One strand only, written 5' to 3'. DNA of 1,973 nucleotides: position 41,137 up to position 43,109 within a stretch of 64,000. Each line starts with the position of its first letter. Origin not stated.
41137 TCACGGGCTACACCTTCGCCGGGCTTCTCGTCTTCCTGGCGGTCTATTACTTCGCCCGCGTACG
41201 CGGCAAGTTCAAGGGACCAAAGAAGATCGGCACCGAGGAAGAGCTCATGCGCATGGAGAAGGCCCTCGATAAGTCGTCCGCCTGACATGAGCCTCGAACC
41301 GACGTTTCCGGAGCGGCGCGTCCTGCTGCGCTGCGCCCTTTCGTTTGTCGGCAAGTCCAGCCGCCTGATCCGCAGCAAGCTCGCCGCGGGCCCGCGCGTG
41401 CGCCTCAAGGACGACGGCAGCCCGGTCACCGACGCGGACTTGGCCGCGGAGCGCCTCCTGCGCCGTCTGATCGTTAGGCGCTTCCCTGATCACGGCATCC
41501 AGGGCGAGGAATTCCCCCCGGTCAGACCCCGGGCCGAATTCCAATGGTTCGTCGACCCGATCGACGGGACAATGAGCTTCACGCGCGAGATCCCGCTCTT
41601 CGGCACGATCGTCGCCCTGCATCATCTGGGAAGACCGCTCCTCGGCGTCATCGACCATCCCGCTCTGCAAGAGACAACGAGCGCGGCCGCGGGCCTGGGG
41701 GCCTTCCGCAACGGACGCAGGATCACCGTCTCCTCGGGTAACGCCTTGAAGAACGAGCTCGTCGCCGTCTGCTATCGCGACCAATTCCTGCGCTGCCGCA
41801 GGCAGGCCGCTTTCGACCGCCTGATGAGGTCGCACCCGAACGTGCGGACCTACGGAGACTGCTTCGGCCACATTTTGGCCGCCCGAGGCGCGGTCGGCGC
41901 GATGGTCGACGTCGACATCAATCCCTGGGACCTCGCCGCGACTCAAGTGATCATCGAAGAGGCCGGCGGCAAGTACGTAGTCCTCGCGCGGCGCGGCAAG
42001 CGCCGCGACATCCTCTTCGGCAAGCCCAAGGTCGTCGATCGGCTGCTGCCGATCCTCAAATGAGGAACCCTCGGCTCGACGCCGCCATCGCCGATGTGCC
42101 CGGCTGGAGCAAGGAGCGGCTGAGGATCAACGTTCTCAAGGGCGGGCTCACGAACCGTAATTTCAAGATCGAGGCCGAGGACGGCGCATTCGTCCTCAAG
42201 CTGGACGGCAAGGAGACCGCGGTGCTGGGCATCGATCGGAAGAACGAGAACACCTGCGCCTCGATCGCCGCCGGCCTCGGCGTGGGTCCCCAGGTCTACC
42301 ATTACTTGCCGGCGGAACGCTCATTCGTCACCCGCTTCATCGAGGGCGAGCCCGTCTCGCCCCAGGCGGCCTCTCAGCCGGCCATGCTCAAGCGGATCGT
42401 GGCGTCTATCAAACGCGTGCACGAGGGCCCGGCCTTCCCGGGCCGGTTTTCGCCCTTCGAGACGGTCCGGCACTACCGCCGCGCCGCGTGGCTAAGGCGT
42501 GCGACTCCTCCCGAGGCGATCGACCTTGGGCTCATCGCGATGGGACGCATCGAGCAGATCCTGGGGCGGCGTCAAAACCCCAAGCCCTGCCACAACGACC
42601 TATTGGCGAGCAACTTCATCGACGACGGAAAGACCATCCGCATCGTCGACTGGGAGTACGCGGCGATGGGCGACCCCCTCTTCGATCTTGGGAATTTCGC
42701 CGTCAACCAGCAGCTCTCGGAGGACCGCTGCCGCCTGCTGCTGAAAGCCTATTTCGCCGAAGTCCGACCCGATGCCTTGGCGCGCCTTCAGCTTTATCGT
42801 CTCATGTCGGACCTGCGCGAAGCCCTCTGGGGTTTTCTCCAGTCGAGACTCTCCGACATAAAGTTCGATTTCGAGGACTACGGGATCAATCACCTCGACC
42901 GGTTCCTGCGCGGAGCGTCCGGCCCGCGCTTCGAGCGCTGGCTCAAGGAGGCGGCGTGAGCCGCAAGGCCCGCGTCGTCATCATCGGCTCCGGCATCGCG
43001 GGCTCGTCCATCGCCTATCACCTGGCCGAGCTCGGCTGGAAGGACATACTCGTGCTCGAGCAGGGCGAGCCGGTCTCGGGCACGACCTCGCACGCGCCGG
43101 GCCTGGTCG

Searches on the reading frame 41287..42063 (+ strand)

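Call 69: search_protein_families(library=pfam, proteins=[window:41287-42063:+], max_evalue=0.001)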
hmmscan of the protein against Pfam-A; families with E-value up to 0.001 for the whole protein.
window:41287-42063:+ (258 aa): 1 family
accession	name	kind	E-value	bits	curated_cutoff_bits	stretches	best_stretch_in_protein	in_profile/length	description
PF00459.30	Inositol_P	-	4.1e-42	145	27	1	14-236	6-241/271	Inositol monophosphatase family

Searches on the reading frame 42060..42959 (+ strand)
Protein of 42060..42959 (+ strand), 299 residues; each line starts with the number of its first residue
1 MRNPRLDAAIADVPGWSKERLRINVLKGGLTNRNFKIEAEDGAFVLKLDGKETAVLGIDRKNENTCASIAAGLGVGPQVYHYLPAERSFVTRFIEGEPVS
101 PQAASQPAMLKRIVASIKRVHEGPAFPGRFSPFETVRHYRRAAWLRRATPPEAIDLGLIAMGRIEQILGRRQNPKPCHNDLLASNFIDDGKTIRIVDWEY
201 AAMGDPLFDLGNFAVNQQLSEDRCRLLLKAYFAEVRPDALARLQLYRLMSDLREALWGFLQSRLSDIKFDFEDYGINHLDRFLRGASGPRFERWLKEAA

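Call 69: search_protein_families(library=pfam, proteins=[window:42060-42959:+], max_evalue=0.001)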
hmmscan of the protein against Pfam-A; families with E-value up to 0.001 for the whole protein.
window:42060-42959:+ (299 aa): 2 families
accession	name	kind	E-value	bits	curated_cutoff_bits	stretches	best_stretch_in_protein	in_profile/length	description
PF01633.27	Choline_kinase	-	5.9e-21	75.5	29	1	24-214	2-204/300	Choline/ethanolamine kinase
PF01636.29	APH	-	3.4e-17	63.4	23.2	1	24-245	3-238/239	Phosphotransferase enzyme family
